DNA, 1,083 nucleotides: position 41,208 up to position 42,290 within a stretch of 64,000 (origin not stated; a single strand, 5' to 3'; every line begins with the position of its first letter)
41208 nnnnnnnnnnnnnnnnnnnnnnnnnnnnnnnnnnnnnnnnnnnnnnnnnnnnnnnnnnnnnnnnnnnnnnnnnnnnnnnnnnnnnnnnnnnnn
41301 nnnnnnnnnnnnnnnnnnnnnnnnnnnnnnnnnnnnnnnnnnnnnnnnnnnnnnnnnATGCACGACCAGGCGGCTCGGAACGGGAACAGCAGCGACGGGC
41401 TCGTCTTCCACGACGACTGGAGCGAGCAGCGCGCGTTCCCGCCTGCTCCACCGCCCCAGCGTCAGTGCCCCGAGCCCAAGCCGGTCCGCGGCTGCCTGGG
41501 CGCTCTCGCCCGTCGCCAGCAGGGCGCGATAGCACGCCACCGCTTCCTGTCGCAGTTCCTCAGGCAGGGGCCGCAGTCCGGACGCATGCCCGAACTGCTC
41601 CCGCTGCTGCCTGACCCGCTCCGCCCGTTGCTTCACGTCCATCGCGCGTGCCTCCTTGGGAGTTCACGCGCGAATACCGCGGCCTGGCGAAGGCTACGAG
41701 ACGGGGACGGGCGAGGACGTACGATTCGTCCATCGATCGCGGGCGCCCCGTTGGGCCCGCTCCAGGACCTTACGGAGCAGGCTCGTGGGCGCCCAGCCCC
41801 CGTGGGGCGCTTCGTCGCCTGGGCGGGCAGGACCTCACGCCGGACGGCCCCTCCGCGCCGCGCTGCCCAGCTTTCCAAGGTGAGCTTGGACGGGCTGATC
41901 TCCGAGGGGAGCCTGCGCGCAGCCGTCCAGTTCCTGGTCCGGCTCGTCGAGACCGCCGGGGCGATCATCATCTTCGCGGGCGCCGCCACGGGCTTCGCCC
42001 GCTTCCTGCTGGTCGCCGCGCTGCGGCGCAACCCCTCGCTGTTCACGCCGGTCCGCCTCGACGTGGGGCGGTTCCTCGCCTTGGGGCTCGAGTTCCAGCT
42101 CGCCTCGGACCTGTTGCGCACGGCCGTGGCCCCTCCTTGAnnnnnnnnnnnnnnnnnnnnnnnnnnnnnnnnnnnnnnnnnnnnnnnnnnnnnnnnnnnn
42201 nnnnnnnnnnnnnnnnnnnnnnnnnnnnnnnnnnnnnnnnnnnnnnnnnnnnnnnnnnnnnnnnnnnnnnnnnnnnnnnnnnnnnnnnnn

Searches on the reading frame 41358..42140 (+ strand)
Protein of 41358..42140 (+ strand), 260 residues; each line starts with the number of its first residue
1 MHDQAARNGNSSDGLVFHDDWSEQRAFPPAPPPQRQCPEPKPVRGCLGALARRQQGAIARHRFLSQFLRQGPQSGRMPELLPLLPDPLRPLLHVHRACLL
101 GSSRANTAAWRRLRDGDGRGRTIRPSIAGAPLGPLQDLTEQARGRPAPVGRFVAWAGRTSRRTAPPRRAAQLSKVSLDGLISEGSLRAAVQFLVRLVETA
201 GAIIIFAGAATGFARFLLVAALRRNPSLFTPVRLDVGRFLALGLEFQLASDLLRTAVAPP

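Call 80: search_protein_families(library=pfam, proteins=[window:41358-42140:+], max_evalue=0.0001)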
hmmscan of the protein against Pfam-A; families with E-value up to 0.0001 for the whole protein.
window:41358-42140:+ (260 aa): 1 family
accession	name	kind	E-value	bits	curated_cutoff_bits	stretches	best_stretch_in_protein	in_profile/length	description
PF07784.16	DUF1622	-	5.3e-10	39.6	24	1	208-259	1-52/78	Protein of unknown function (DUF1622)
